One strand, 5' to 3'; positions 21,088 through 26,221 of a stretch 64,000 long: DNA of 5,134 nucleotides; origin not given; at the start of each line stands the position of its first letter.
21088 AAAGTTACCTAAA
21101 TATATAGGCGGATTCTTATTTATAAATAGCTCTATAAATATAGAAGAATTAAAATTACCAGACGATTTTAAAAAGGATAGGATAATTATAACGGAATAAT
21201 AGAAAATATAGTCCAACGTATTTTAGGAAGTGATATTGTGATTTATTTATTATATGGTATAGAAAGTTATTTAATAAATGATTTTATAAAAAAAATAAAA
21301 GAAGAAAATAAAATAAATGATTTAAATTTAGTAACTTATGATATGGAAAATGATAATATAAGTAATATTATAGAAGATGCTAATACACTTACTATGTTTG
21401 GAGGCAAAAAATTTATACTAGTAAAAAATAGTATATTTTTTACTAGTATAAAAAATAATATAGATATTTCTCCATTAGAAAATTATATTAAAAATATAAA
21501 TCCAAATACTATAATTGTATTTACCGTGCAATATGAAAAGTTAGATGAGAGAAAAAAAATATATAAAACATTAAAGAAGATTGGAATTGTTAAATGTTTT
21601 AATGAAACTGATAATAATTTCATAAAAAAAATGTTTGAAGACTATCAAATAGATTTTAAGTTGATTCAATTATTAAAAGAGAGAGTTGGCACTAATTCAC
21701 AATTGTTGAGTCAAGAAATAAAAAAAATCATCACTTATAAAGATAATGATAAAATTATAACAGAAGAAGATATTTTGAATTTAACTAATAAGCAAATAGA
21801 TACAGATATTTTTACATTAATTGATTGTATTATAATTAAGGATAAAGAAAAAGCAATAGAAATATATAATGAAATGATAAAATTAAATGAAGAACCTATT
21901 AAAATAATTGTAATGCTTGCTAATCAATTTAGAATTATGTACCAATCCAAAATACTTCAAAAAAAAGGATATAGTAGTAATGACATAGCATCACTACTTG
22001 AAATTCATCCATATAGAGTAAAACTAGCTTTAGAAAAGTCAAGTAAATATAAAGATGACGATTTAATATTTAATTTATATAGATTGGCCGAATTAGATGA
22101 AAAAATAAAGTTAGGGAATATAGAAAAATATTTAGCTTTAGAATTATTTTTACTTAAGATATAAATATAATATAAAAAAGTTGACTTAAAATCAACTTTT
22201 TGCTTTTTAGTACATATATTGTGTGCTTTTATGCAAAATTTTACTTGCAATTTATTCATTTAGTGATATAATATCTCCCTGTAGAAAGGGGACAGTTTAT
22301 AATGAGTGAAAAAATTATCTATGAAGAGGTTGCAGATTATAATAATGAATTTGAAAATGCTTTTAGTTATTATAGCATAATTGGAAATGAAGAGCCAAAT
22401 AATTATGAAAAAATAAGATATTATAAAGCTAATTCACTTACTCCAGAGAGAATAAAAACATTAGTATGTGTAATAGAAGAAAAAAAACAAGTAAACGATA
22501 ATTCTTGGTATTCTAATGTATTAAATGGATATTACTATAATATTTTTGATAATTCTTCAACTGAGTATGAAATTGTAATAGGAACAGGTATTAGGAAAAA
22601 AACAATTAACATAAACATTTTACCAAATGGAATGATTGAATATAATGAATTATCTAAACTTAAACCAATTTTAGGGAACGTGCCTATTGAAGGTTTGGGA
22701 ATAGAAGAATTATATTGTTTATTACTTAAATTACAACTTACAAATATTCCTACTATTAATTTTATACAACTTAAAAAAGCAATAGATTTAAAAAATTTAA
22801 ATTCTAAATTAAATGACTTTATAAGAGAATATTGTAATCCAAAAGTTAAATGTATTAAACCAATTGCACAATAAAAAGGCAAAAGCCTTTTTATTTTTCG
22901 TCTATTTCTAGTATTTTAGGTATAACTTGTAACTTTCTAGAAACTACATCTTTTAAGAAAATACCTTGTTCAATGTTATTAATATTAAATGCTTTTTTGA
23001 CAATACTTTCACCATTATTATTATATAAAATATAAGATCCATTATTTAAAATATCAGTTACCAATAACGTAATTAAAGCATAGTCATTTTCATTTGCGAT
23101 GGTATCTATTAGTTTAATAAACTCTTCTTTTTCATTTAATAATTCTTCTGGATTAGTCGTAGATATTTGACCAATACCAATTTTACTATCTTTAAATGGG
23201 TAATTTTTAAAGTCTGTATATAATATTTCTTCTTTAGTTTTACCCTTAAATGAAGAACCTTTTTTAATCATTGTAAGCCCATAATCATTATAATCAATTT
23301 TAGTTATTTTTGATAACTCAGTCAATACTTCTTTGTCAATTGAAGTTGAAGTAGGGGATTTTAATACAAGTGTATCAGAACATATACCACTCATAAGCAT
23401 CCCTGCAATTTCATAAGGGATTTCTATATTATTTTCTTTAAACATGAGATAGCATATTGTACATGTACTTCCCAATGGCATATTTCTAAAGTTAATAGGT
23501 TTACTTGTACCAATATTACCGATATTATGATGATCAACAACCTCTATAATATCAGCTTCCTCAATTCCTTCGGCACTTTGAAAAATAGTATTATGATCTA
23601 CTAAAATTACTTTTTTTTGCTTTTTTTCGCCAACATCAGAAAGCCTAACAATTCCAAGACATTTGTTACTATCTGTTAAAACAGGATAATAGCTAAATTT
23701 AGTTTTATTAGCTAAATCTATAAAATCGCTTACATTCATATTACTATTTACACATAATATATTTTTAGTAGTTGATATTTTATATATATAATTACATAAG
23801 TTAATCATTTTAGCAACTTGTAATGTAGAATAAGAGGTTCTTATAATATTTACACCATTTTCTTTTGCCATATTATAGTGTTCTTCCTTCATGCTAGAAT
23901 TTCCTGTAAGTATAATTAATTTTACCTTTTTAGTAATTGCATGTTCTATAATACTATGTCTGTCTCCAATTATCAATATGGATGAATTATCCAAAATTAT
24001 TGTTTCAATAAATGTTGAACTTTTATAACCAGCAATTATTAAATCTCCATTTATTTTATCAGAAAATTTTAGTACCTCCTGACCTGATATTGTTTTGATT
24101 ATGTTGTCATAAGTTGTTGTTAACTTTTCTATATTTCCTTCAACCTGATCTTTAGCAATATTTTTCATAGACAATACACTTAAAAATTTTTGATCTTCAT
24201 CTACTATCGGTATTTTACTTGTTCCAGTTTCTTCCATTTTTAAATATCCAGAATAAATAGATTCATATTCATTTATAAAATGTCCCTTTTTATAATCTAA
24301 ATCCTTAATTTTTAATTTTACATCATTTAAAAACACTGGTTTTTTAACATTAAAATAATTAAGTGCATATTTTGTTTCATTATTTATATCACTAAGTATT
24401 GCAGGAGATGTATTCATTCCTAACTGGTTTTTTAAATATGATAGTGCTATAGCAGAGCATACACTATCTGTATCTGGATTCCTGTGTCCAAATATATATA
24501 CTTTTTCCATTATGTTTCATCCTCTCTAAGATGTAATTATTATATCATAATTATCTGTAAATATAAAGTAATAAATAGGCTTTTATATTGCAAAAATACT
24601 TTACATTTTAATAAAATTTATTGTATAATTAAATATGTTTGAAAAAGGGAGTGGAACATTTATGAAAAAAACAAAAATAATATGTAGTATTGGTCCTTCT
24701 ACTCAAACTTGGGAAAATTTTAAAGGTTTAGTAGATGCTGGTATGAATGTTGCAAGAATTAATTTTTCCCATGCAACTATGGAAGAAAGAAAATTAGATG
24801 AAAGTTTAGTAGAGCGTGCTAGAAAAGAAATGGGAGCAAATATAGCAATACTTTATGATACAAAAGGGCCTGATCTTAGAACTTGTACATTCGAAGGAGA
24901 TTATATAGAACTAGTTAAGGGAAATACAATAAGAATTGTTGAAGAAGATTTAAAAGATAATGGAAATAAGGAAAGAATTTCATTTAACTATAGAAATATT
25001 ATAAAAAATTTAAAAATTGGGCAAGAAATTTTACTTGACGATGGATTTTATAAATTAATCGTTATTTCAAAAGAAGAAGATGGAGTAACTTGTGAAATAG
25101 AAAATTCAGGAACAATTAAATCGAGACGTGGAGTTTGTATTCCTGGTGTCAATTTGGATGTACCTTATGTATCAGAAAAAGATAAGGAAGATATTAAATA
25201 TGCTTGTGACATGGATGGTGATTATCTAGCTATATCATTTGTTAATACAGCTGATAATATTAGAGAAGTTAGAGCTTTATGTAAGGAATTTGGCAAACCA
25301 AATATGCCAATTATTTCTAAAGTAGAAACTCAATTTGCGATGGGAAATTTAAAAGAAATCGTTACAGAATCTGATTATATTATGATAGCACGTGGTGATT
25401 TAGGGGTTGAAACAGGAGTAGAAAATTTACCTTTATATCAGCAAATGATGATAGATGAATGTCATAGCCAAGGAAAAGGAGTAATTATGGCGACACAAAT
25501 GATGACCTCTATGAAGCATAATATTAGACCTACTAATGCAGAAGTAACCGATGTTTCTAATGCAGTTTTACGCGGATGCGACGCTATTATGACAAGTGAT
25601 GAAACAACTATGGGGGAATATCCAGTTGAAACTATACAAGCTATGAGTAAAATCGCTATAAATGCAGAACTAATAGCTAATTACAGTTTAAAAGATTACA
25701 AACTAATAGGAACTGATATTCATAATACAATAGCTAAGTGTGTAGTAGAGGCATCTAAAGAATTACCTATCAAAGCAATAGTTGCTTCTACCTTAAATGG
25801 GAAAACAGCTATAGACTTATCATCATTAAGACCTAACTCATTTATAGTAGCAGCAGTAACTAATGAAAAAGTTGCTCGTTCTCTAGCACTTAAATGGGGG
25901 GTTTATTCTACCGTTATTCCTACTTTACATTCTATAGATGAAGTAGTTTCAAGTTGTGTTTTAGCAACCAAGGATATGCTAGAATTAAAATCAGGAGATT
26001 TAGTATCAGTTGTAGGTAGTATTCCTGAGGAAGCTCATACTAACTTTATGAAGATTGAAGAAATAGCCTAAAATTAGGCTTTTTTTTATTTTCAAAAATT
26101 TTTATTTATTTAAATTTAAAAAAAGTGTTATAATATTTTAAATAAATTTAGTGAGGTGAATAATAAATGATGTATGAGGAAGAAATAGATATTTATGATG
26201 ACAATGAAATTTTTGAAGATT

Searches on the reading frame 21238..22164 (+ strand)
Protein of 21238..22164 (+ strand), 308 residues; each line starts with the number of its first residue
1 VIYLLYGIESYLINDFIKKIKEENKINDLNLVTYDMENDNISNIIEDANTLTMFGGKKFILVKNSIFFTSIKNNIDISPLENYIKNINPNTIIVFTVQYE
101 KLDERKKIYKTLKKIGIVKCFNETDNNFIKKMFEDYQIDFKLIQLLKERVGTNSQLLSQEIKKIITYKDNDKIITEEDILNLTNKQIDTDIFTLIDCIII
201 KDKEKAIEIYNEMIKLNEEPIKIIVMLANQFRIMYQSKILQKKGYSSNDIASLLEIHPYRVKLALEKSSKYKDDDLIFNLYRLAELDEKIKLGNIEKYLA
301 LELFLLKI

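Call 29: search_protein_families(library=pfam, proteins=[window:21238-22164:+], max_evalue=0.0001)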
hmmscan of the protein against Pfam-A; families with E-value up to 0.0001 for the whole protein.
window:21238-22164:+ (308 aa): 2 families
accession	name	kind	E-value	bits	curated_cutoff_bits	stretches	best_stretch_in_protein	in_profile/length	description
PF21694.2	DNA_pol3_delta_C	-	3.1e-41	140.6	27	1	189-308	2-121/121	DNA polymerase III delta subunit, C-terminal domain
PF06144.19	DNA_pol3_delta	-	7.6e-21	74.8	21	1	3-120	1-123/124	DNA polymerase III, delta subunit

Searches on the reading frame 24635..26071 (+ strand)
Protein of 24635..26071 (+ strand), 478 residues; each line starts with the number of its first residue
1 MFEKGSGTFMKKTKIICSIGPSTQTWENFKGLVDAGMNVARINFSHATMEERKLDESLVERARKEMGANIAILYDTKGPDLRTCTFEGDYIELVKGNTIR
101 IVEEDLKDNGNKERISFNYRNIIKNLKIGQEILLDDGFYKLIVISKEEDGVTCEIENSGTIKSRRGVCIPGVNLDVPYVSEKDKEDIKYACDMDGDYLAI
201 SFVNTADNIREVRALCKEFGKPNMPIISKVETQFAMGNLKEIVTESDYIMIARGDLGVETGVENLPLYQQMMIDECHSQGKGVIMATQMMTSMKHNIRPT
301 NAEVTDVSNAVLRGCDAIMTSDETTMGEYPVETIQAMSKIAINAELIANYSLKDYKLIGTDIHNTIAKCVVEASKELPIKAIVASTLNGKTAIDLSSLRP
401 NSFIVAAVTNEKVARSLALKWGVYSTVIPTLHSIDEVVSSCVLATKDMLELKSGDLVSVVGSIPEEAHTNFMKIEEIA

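Call 29: search_protein_families(library=pfam, proteins=[window:24635-26071:+], max_evalue=0.0001)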
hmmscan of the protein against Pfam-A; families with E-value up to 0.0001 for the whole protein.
window:24635-26071:+ (478 aa): 2 families
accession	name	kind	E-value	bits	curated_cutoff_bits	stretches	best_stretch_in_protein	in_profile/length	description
PF00224.27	PK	-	1.4e-106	356.8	30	1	10-334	1-328/328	Pyruvate kinase, barrel domain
PF02887.21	PK_C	-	6.8e-22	78.2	28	1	364-474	1-113/114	Pyruvate kinase, alpha/beta domain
